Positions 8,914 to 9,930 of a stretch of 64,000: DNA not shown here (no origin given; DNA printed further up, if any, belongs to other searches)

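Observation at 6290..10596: Candidate undescribed module: Zn-ribbon/TM/DUF4214 protein, three tandem cytosolic vWA paralogs, acidic lipoprotein and L7/L12-CTD-like protein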

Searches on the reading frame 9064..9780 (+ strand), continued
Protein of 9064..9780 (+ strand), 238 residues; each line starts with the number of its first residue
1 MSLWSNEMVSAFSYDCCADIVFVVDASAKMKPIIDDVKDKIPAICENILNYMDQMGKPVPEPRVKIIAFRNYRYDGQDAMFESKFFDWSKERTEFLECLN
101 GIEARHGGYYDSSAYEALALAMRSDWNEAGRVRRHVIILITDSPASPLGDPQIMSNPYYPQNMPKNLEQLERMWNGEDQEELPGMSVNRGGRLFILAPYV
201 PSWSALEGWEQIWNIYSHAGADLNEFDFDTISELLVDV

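Call 46: search_solved_structures(query=A2, max_evalue=1, show_alignments=1)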
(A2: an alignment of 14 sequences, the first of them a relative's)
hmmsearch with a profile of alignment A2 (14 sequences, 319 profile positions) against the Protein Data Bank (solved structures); distinct sequences matched with E-value up to 1: 42.
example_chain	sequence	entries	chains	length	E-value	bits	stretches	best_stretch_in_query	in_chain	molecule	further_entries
6ihl_A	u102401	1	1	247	8.9e-09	38.5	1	7-170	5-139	Phosphorylated protein phosphatase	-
6ihv_A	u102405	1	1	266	9.4e-09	38.5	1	6-170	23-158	Phosphorylated protein phosphatase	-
6ihw_A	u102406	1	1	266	9.4e-09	38.4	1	6-170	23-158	Phosphorylated protein phosphatase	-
6ihs_A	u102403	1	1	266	9.5e-09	38.4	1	6-170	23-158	Phosphorylated protein phosphatase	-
6ihr_A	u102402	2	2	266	9.5e-09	38.4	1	6-170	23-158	Phosphorylated protein phosphatase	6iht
5d2u_A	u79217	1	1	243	9.9e-09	38.4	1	18-170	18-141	Protein serin-threonin phosphatase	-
5f1m_A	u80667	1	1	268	1.1e-08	38.3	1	6-170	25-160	Phosphorylated protein phosphatase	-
6ihu_A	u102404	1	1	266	1.1e-08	38.2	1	6-170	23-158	Phosphorylated protein phosphatase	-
2j82_A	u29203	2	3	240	1.5e-08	37.8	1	18-170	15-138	PROTEIN SERINE-THREONINE PHOSPHATASE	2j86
2xzv_A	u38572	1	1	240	1.5e-08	37.7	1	18-170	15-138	PROTEIN SERIN-THREONIN PHOSPHATASE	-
5iti_A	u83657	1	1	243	1.6e-08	37.7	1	18-170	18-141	Protein serin-threonin phosphatase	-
2p8e_A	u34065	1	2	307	1.3e-07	34.7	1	51-170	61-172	PPM1B beta isoform variant 6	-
1txo_A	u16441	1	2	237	4.7e-07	32.9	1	121-170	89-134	Putative Bacterial Enzyme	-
2cm1_A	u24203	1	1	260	6e-07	32.5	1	121-170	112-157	SERINE THREONINE PROTEIN PHOSPHATASE PSTP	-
2y09_A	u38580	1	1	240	6.8e-07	32.3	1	18-170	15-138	PROTEIN SERIN-THREONIN PHOSPHATASE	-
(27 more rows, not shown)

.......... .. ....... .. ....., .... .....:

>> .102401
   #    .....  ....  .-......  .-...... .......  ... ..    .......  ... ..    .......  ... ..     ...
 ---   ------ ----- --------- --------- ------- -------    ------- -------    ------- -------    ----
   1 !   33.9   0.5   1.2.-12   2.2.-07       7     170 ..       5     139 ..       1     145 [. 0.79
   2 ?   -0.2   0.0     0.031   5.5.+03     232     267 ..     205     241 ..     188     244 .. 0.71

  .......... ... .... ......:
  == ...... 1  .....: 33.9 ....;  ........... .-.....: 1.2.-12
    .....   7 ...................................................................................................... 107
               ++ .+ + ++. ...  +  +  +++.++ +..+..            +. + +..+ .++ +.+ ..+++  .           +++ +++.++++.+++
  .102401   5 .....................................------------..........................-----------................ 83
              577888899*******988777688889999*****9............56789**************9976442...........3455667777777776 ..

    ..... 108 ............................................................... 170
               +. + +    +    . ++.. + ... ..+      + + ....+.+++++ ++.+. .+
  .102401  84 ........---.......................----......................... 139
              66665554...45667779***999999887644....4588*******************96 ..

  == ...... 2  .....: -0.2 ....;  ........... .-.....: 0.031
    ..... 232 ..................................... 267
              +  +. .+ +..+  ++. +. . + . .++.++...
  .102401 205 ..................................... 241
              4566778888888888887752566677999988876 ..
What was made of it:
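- A profile of the gene between vWA and STK hits solved PP2C/PPM phosphatases at E about 1e-8 (call 46).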

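Call 47: search_solved_structures(query=A1, max_evalue=1, show_alignments=1)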
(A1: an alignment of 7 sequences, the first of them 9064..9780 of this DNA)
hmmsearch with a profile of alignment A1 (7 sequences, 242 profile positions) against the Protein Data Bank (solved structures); distinct sequences matched with E-value up to 1: 12.
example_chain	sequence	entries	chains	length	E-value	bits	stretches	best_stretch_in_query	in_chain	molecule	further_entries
6tnj_A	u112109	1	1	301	0.00012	24.7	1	15-71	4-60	Minor fimbrium subunit Mfa5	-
6to1_A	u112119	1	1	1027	0.00029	23.4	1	11-71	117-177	Minor fimbrium subunit Mfa5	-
9ibc_LF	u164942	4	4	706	0.047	16.2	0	106-123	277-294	Splicing factor Cactin C-terminal domain-containing protein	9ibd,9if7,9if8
9ind_B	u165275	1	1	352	0.065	15.7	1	17-148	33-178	Integrin beta-8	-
8vsd_B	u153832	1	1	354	0.066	15.7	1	17-148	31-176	Integrin beta-8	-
8tcf_B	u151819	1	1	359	0.068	15.6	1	17-148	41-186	Integrin beta-8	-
6om2_B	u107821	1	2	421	0.099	15.1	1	17-148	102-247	Integrin beta-8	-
6om1_B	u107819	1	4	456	0.12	14.9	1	17-148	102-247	Integrin beta-8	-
7y1t_B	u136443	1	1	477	0.13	14.7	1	17-148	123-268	Integrin beta-8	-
6djp_B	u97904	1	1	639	0.23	13.9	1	17-148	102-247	Integrin beta-8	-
8vs6_B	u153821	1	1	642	0.23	13.9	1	17-148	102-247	Integrin beta-8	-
6uja_B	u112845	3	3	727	0.27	13.7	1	17-148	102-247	Integrin beta-8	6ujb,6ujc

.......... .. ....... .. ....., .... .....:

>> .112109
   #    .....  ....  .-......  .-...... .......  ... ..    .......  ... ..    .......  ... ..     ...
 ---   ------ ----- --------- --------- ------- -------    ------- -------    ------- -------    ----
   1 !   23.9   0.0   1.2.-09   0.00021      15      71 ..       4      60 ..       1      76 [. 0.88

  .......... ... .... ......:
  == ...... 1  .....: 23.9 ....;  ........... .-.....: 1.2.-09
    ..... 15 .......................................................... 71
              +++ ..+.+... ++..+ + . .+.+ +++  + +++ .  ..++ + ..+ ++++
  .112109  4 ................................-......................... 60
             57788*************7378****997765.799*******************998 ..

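Call 57: search_protein_families(library=pfam, proteins=[L006:1971-3404:+, L006:4455-6323:+, L006:497-1351:+, L006:11896-12315:+, L006:12319-12969:+, L010:10749-13850:+, L010:9090-9896:+, L012:7790-9880:+, L017:3886-5094:+, L017:5754-6437:+], max_evalue=0.01)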
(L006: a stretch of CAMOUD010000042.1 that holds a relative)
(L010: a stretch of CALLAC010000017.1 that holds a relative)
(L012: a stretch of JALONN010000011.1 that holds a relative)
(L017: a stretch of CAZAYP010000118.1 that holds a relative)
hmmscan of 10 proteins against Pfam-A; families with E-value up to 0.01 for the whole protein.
L006:1971-3404:+ (477 aa): 0 families

L006:4455-6323:+ (622 aa): 3 families
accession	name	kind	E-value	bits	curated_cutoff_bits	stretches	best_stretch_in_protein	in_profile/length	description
PF03009.23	GDPD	-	8.5e-31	108.4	23.6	1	378-595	1-242/244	Glycerophosphoryl diester phosphodiesterase family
PF10110.14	GPDPase_memb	-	2e-22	79.8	29.6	1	77-244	67-235/321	Membrane domain of glycerophosphoryl diester phosphodiesterase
PF13653.12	GDPD_2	-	0.0064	17.4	27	0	570-594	4-28/30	Glycerophosphoryl diester phosphodiesterase family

L006:497-1351:+ (284 aa): 4 families
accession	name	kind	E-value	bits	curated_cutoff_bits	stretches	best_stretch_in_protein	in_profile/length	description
PF00892.27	EamA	-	1.8e-12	48.1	28.2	2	5-138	3-133/135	EamA-like transporter family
PF00893.25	Multi_Drug_Res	-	1.8e-06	28.8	23.7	1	197-275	17-93/93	Small Multidrug Resistance protein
PF07857.17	TMEM144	-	0.00012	21.6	26.2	1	187-282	229-323/332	Transmembrane family, TMEM144 of transporters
PF06800.18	Sugar_transport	-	0.00023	21.1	26.3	0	191-277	183-268/280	Sugar transport protein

L006:11896-12315:+ (139 aa): 1 family
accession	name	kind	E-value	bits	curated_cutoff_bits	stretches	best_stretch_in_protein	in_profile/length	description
PF01242.24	PTPS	-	8.4e-33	113.3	22.4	1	5-138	3-119/121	6-pyruvoyl tetrahydropterin synthase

L006:12319-12969:+ (216 aa): 3 families
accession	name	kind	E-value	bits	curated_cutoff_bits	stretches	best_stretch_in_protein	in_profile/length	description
PF04055.27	Radical_SAM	-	7.4e-15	55.9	29.5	1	25-187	3-160/166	Radical SAM superfamily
PF13353.11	Fer4_12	-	4.7e-09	37.1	22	1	10-88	1-74/137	4Fe-4S single cluster domain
PF00275.25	EPSP_synthase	-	0.0011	18.3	22.8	1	60-148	103-187/417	EPSP synthase (3-phosphoshikimate 1-carboxyvinyltransferase)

L010:10749-13850:+ (1033 aa): 1 family
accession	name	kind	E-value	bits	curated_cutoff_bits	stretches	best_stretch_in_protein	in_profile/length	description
PF11028.14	TMEM260-like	-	1e-72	244.1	24.2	1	35-215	1-178/179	Protein O-mannosyl-transferase TMEM260-like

L010:9090-9896:+ (268 aa): 1 family
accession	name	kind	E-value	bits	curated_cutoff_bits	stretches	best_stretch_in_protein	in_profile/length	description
PF07661.19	MORN_2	-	6.1e-10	38.6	29.6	2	200-221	1-22/22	MORN repeat variant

L012:7790-9880:+ (696 aa): 1 family
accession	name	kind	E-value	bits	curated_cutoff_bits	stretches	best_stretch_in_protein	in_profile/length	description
PF01433.26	Peptidase_M1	-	1.7e-11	44.6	27.7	1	394-551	64-218/218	Peptidase family M1 domain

L017:3886-5094:+ (402 aa): 4 families
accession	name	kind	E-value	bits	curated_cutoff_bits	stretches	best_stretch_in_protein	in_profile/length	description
PF13635.12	DUF4143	-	9e-47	159.2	28.1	1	175-333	1-159/160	Domain of unknown function (DUF4143)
PF13173.12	AAA_14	-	3.8e-25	88.8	27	1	18-133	3-128/129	AAA domain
PF13191.12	AAA_16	-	7.6e-05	23.7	32.6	1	11-43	18-50/167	AAA ATPase domain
PF13401.12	AAA_22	-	0.00014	22.6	27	0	19-62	7-50/130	AAA domain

L017:5754-6437:+ (227 aa): 1 family
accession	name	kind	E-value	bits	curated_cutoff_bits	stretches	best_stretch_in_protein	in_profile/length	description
PF01850.27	PIN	-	8.9e-13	49.3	23.6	1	102-221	2-118/120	PIN domain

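Call 60: predict_structure(alignment_id=A1)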
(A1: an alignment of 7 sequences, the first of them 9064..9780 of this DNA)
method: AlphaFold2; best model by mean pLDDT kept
length: 238 residues; sequences in the alignment: 7
mean_pLDDT: 77.4   pTM: 0.80
mean pLDDT of the five models: 77.4, 75.8, 74.2, 66.9, 61.2
residues with pLDDT >= 90: 52; 70-90: 122; 50-70: 44; < 50: 20
segments of 3 or more residues with pLDDT < 50: 1-13, 181-185
pLDDT, mean of each block of 10 residues (from residue 1): 33 63 88 81 82 76 90 87 90 92 75 91 69 81 89 88 90 73 53 85 86 74 57 59
secondary structure, 60 per line:
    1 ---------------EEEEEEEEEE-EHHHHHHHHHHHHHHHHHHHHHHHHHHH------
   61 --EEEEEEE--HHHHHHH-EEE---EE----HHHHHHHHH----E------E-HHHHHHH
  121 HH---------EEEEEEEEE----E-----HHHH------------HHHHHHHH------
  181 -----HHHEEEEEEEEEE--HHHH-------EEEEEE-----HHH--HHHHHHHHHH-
elements in order: E16-25 H28-54 E63-69 H72-78 E80-82 H92-100 H114-122 E132-140 H151-154 H167-174 E189-198 H201-204 E212-217 H228-237

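Call 64: fold_search(model_id=the predicted structure, library=pdb)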
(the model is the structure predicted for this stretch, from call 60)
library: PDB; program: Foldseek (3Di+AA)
matches with E <= 10: 885; with E <= 0.001: 241
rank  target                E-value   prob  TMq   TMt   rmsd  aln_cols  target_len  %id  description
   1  8vs6_B                1.8e-08  1.00  0.57  0.41   6.2       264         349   11  L-TGF-b3/avb8 (released 2024-09-11)
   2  7y1t_B                1.9e-08  1.00  0.56  0.41   6.4       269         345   13  Complex of integrin alphaV/beta8 and L-TGF-beta1 at a ratio of 1:2 (released 2022-08-31)
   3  3vi4_D                2.2e-08  1.00  0.56  0.33   5.6       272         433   13  Crystal structure of alpha5beta1 integrin headpiece in complex with RGD peptide (released 2012-02-22)
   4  4wk4_B                2.6e-08  1.00  0.56  0.33   5.6       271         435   13  Metal Ion and Ligand Binding of Integrin (released 2014-12-03)
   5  8w30_B                2.8e-08  1.00  0.57  0.39   5.8       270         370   13  Crystal structure of alpha-V beta-1 integrin headpiece in complex with TR01225179 (released 2025-01-01)
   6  6om2_D                3.0e-08  1.00  0.54  0.41   6.4       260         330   11  Crystal structure of atypical integrin alphaV beta8 with proTGF-beta1 ligand peptide (released 2019-12-11)
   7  3nid_D                3.6e-08  1.00  0.56  0.31   6.5       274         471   13  The Closed Headpiece of Integrin alphaIIB beta3 and its Complex with an alpahIIB beta3 -Specific Antagonist That Does  (released 2010-12-22)
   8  3zdx_D                3.8e-08  1.00  0.57  0.32   5.9       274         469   12  Integrin alphaIIB beta3 headpiece and RGD peptide complex (released 2013-06-05)
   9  9p6s_B                4.4e-08  1.00  0.59  0.34   5.2       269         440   11  Cryo-EM structure of human integrin alpha5beta1 in complex with fibronectin (FN 7-10) (released 2026-03-25)
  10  6djp_B                4.4e-08  1.00  0.56  0.40   4.9       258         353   12  Integrin alpha-v beta-8 in complex with the Fabs 8B8 and 68 (released 2018-07-25)
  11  6om1_B                4.6e-08  1.00  0.58  0.44   5.5       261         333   11  Crystal structure of an atypical integrin (released 2019-12-11)
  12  4wk0_B                4.6e-08  1.00  0.58  0.35   5.3       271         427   13  Metal Ion and Ligand Binding of Integrin (released 2014-12-03)
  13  3nid_B                6.3e-08  1.00  0.57  0.32   6.4       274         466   13  The Closed Headpiece of Integrin alphaIIB beta3 and its Complex with an alpahIIB beta3 -Specific Antagonist That Does  (released 2010-12-22)
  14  9ckv_B                6.8e-08  1.00  0.56  0.39   5.0       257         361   13  Cryo-EM structure of alpha5beta1 integrin in complex with NeoNectin (released 2024-07-17)
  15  6uja_B                7.2e-08  1.00  0.56  0.40   6.4       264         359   12  Integrin alpha-v beta-8 in complex with pro-TGF-beta1 (released 2020-02-05)
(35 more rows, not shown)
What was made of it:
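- Checked: An AlphaFold model of the 238-aa protein (pLDDT 77, pTM 0.80, call 60) matches integrin beta-I and Med25 vWA domains at E about 2e-8 (call 64).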

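Call 71: find_encoding_contigs(protein=P0160, flank=10000, max_places=4)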
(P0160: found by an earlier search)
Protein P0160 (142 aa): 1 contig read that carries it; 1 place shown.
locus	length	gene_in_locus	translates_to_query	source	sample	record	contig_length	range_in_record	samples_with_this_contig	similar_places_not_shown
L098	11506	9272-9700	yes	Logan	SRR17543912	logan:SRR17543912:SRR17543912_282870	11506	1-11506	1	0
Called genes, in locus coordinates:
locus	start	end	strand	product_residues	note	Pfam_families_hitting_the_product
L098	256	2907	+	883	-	PF13401:AAA_22 (faint), PF00004:AAA, PF17866:AAA_lid_6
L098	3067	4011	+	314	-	PF08902:DUF1848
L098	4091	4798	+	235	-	PF00535:Glycos_transf_2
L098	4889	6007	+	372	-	PF13450:NAD_binding_8, PF01593:Amino_oxidase (weak), PF03275:GLF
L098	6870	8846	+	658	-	-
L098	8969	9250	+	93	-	-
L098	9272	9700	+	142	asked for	-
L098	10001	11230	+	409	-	PF00999:Na_H_Exchanger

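Call 72: find_encoding_contigs(protein=P0161, flank=10000, max_places=4)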
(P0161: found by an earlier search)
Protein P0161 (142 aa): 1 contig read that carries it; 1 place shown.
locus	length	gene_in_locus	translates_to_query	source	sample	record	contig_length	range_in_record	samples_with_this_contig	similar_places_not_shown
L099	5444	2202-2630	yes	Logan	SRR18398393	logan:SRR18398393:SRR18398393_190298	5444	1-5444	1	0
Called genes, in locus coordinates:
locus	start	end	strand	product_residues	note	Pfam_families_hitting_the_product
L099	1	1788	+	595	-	?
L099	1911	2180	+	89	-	-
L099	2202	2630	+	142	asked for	-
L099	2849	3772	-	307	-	-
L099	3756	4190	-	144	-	-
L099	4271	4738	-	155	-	PF13443:HTH_26 (weak)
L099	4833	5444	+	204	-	?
